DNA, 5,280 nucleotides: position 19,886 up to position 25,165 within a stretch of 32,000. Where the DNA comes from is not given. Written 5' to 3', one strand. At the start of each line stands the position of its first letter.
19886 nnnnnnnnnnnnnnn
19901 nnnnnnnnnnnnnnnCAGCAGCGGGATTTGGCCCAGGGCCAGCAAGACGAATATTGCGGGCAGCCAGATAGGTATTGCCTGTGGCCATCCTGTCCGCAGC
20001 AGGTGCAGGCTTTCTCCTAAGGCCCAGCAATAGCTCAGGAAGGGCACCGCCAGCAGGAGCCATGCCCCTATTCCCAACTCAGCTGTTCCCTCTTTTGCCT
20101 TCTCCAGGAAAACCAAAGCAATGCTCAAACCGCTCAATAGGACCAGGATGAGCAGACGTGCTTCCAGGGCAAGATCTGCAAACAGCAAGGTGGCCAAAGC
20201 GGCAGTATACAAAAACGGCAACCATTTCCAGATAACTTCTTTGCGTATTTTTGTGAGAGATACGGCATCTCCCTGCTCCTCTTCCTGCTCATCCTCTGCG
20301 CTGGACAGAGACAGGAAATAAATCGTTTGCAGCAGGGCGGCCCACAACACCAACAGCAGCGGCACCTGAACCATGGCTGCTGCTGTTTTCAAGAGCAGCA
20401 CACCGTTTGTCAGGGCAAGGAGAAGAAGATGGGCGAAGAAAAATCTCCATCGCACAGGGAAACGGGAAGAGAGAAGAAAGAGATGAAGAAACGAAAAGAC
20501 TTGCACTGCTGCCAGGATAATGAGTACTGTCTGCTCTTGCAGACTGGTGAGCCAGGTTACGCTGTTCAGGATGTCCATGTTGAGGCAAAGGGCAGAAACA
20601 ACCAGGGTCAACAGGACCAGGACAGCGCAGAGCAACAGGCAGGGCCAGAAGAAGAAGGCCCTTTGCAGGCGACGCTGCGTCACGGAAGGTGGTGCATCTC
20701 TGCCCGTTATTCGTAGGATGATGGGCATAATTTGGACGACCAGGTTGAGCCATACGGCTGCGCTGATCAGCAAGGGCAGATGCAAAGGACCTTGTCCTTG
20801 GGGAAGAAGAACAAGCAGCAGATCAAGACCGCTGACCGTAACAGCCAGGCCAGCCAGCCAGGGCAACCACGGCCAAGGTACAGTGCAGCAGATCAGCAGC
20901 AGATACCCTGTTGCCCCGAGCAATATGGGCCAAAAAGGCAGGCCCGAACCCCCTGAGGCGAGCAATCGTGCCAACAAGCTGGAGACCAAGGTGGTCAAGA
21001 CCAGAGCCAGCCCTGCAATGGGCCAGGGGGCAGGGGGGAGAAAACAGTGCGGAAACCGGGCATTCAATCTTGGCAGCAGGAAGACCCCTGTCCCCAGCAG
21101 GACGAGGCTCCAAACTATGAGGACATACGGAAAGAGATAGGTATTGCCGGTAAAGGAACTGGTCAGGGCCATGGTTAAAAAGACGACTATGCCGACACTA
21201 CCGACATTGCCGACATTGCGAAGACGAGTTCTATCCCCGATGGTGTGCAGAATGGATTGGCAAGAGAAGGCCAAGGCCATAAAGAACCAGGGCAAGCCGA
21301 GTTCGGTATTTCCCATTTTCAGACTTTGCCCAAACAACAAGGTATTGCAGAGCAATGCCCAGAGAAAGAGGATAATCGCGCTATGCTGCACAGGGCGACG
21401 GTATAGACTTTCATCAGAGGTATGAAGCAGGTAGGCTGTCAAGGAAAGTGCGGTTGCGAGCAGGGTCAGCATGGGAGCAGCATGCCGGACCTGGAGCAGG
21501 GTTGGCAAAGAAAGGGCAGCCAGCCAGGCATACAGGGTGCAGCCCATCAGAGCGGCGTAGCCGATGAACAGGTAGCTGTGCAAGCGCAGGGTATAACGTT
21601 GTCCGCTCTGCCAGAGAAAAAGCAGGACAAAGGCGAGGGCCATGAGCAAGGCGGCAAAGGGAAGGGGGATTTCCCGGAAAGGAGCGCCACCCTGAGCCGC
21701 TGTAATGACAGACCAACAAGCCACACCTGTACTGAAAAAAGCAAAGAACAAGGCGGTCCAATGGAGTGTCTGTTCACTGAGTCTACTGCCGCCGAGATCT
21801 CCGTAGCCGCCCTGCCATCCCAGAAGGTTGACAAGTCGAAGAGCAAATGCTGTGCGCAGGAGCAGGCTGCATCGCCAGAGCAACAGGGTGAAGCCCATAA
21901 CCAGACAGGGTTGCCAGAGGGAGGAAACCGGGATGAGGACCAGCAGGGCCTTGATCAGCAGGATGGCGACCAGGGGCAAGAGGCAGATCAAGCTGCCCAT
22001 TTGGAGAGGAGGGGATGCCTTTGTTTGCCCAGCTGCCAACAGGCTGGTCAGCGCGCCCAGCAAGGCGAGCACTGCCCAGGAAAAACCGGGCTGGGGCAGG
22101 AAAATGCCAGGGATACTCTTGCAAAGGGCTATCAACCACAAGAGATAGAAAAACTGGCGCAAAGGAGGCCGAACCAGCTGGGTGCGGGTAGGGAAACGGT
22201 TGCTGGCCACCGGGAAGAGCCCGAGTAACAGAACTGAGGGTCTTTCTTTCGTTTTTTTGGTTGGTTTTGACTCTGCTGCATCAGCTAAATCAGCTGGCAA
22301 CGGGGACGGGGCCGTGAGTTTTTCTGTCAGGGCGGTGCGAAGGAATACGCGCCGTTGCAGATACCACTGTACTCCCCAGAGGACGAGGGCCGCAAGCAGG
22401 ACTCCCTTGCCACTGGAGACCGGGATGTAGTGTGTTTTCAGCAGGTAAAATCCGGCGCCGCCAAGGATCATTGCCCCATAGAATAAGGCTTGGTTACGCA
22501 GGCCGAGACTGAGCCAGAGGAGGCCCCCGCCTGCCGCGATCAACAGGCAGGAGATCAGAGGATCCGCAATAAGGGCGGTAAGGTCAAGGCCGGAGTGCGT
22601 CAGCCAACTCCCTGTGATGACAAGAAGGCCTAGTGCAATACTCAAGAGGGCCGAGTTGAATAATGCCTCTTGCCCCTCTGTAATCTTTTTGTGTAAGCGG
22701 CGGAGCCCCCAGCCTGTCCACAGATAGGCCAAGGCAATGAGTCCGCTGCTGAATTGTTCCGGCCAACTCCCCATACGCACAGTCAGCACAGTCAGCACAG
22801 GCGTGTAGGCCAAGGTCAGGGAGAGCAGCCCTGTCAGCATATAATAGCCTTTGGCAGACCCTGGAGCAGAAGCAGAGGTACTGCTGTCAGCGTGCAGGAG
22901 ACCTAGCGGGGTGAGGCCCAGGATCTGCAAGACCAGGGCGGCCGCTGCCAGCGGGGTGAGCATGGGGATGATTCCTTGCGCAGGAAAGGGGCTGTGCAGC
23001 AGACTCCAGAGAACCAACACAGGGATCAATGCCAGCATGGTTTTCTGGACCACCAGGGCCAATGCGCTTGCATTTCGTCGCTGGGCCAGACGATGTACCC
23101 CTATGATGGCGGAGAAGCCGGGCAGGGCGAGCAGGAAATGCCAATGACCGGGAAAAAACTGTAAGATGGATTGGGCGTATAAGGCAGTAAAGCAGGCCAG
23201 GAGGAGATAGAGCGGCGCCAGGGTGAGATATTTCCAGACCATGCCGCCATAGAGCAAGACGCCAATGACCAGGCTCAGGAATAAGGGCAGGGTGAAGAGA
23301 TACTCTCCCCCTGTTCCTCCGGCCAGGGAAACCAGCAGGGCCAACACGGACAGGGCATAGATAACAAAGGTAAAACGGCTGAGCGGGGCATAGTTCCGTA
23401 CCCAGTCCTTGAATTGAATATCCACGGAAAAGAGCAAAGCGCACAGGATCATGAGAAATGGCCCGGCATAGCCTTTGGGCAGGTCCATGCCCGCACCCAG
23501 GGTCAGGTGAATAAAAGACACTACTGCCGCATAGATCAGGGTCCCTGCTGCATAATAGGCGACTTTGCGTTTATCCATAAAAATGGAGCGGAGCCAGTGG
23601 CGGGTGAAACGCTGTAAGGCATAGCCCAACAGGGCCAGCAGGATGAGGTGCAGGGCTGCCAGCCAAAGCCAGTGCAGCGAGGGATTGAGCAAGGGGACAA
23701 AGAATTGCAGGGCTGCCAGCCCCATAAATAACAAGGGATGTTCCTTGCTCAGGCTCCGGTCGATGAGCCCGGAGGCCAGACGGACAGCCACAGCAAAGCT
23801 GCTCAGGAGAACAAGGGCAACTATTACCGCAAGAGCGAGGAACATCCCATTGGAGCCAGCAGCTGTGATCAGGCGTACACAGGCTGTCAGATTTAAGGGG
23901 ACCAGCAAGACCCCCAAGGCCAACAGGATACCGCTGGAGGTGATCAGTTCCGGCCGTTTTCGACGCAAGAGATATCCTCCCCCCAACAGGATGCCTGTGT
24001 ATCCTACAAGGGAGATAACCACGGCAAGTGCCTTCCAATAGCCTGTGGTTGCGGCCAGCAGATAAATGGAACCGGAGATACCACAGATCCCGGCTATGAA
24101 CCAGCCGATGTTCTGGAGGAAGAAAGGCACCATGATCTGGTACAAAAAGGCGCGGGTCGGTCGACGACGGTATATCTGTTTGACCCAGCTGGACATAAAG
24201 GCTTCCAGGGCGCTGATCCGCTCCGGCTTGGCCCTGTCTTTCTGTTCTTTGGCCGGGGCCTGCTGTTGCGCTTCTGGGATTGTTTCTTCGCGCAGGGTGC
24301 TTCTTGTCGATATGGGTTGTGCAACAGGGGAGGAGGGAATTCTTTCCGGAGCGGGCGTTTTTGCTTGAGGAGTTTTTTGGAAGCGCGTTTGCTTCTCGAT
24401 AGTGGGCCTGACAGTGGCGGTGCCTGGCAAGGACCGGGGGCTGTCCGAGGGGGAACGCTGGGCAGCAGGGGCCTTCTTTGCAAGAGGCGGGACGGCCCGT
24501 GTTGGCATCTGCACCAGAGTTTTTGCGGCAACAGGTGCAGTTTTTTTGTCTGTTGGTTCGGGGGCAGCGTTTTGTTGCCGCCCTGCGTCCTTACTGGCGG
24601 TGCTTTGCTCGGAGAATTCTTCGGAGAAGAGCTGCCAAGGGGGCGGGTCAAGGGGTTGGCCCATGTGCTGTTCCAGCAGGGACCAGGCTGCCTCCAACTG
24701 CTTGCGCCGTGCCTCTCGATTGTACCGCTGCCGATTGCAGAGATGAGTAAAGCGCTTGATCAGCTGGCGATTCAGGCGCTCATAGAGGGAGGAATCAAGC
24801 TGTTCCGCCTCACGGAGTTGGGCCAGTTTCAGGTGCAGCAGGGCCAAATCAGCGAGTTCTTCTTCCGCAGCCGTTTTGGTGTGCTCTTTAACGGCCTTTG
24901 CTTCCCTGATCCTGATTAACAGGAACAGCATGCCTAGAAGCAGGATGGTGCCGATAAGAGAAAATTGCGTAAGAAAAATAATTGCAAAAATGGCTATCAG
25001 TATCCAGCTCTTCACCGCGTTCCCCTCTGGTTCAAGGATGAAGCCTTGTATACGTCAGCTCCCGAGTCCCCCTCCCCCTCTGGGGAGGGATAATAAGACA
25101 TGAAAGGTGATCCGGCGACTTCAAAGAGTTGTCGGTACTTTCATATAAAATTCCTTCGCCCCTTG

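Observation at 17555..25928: pspA followed by a 2486-aa, ~2200-aa-transmembrane giant protein: a candidate novel PspA partner system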

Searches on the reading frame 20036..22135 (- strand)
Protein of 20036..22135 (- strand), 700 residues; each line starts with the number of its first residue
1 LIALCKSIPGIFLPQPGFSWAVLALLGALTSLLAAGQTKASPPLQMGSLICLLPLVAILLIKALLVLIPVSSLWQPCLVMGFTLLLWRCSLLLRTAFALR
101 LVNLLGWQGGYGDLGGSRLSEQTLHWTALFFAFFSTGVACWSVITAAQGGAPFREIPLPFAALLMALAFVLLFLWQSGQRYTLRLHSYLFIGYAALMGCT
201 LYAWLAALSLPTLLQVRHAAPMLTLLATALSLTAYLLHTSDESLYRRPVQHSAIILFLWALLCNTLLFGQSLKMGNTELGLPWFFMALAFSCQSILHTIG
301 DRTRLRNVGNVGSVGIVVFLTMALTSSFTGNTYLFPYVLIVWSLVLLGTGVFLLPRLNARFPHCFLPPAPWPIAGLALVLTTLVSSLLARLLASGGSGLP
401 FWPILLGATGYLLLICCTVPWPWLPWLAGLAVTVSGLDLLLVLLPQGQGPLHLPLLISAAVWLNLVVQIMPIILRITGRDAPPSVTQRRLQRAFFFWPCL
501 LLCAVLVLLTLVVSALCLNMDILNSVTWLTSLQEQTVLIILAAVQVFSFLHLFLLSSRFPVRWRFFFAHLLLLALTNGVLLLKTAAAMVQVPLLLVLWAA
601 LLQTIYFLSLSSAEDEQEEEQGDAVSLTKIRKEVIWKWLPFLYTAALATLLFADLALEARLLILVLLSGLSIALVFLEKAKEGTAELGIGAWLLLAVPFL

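Call 22: search_protein_families(library=pfam, proteins=[window:20036-22135:-], max_evalue=10)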
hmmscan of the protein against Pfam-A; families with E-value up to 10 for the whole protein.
window:20036-22135:- (700 aa): 1 family
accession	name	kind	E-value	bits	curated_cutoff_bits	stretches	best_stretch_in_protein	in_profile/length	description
PF01027.25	Bax1-I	-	0.00045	20.5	34.1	1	129-299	11-177/207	Inhibitor of apoptosis-promoting Bax1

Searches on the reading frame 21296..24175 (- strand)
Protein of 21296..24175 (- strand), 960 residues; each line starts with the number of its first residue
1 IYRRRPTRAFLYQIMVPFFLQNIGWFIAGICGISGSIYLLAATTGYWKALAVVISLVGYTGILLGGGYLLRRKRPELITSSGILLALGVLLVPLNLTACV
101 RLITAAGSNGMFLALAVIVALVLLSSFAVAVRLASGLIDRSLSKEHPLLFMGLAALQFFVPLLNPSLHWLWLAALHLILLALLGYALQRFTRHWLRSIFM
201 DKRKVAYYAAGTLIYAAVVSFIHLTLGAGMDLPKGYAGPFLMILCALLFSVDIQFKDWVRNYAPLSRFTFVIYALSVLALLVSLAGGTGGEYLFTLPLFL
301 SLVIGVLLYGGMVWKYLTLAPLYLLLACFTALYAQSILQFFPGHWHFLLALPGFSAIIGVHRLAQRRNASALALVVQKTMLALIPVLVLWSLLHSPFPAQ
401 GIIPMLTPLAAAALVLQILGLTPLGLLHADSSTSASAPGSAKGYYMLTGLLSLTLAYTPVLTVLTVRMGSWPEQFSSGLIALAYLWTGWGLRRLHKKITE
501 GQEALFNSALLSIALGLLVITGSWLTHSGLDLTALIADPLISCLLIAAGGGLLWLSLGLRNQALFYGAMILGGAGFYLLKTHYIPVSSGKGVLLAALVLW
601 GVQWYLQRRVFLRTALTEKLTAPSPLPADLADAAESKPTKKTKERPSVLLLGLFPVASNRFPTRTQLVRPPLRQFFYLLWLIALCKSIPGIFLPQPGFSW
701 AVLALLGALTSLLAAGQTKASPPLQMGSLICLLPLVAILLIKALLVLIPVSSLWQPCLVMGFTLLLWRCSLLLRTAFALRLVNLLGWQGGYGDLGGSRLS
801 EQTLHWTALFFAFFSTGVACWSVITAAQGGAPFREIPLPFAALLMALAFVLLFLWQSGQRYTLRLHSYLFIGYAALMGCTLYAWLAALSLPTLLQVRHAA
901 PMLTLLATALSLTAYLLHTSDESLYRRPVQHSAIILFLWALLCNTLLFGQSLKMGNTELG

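Call 51: predict_structure(alignment_id=A4)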
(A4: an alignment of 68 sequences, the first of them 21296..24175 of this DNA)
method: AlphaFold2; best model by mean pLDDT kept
length: 960 residues; sequences in the alignment: 68
mean_pLDDT: 87.1   pTM: 0.66
mean pLDDT of the five models: 87.1, 85.5, 84.4, 84.2, 83.3
residues with pLDDT >= 90: 578; 70-90: 276; 50-70: 97; < 50: 9
segments of 3 or more residues with pLDDT < 50: 1-6
pLDDT, mean of each block of 10 residues (from residue 1): 52 67 68 69 81 92 94 89 91 94 93 96 96 92 91 96 87 95 93 79 78 93 92 93 95 83 68 94 81 82 96 90 92 91 93 92 90 90 94 84 92 92 66 59 92 92 66 94 95 82 93 96 90 88 95 95 95 92 84 93 91 87 66 55 80 87 90 93 92 91 95 83 68 94 93 94 95 85 81 84 95 95 90 86 96 95 93 92 87 81 89 88 86 92 86 65
secondary structure, 60 per line:
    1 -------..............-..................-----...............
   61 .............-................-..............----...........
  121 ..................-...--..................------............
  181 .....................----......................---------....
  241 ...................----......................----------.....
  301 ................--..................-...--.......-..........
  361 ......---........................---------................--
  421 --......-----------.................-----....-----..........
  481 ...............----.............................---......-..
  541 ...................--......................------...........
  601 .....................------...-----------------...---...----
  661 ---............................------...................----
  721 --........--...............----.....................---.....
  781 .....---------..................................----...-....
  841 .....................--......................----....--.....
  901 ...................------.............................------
elements in order (helices of 4 or more, strands of 3 or more residues): H8-21 H23-40 H46-73 H75-90 H92-105 H110-138 H145-162 H169-201 H206-227 H237-259 H264-285 H296-316 H319-336 H343-349 H351-366 H370-393 H403-418 H423-428 H440-456 H462-465 H471-495 H500-528 H532-537 H539-559 H562-583 H590-621 E648-650 E654-656 H664-691 H698-716 H723-730 H733-747 H752-772 H776-785 H795-828 H837-861 H864-885 H890-893 H896-919 H926-954

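Call 65: fold_search(model_id=the predicted structure, library=pdb)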
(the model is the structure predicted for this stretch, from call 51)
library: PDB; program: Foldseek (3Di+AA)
matches with E <= 10: 174; with E <= 0.001: 0
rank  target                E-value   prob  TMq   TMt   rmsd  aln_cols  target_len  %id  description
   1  6vae_A                6.4e-02  0.82  0.19  0.17  43.6      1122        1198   11  Mono-ubiquitinated Fanconi Anemia ID complex bound to ICL DNA (released 2020-03-18)
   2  4buj_B                6.6e-02  0.35  0.11  0.09  25.7      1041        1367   10  Crystal structure of the S. cerevisiae Ski2-3-8 complex (released 2013-08-28)
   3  7bii_A                9.3e-02  0.54  0.17  0.10  43.3      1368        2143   10  Crystal structure of Nematocida HUWE1 (released 2021-07-28)
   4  7kzq_V                1.2e-01  0.28  0.11  0.10  43.1      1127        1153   11  Structure of the human Fanconi anaemia Core-ID complex (released 2021-03-10)
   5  8ghn_D                1.6e-01  0.33  0.14  0.10  28.6      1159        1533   10  Composite model of the yeast Hir Complex with Asf1/H3/H4 (released 2024-07-17)
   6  6xr1                  1.7e-01  0.25  0.08  0.13  38.2       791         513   11  Computationally designed right-handed alpha/alpha single-chain toroid with 9 repeats (released 2021-07-14)
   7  8glv_LO               1.9e-01  0.35  0.14  0.13  26.2      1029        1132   13  96-nm repeat unit of doublet microtubules from Chlamydomonas reinhardtii flagella (released 2023-05-31)
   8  9sob_K                2.1e-01  0.38  0.12  0.15  27.5       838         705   13  Structural Model of the Nuclear Pore Complex in Arabidopsis thaliana (released 2025-11-05)
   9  9hfl_A                2.3e-01  0.21  0.11  0.11  43.4      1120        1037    9  Cryo-EM structure of the human snRNA export complex comprising CBC-PHAX-CRM1-RanGTP and capped-RNA (released 2025-07-16)
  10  5ve8_A                2.5e-01  0.38  0.15  0.14  41.7      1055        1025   12  Crystal structure of full-length Kluyveromyces lactis Kap123 with histone H3 1-28 (released 2017-11-01)
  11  7rdr_A                2.6e-01  0.82  0.13  0.24  20.1       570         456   11  Circular tandem repeat protein with novel repeat topology and enhanced subunit contact surfaces (released 2021-09-01)
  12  9hmf_K                2.6e-01  0.23  0.10  0.12  22.0       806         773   10  Periplasmic scaffold of the Campylobacter jejuni flagellar motor (alpha carbon trace) (released 2024-12-25)
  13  9rtt_Q                2.7e-01  0.20  0.11  0.11  24.0       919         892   12  Activated Elongation Complex with IWS1 and ELOF1 (released 2025-09-03)
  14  9gy4_F                2.9e-01  0.35  0.16  0.11  27.8      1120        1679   11  60S ribosomal subunit in complex with E3-UFM1 ligase and RQC machinery components NEMF and LTN1 (Composite map) (released 2025-05-14)
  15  7bii_B                2.9e-01  0.25  0.14  0.08  43.2      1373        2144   10  Crystal structure of Nematocida HUWE1 (released 2021-07-28)
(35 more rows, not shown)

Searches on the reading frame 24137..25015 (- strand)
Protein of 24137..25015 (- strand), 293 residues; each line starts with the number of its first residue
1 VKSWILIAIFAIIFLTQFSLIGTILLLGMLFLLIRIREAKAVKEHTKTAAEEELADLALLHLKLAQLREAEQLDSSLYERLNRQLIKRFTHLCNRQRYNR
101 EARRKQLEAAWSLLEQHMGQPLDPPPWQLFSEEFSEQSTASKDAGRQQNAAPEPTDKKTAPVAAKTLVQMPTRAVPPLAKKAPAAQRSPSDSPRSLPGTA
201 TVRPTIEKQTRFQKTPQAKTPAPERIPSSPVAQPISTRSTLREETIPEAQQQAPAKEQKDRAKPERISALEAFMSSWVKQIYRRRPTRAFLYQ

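Call 22: search_protein_families(library=pfam, proteins=[window:24137-25015:-], max_evalue=10)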
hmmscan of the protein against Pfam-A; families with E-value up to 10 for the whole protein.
window:24137-25015:- (293 aa): 2 families
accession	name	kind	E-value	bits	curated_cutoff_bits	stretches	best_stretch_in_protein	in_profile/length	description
PF13210.11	DUF4018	-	0.041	14.1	25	1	6-39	12-44/198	Domain of unknown function (DUF4018)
PF12710.13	HAD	-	0.27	12.1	27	1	22-117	7-97/189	haloacid dehalogenase-like hydrolase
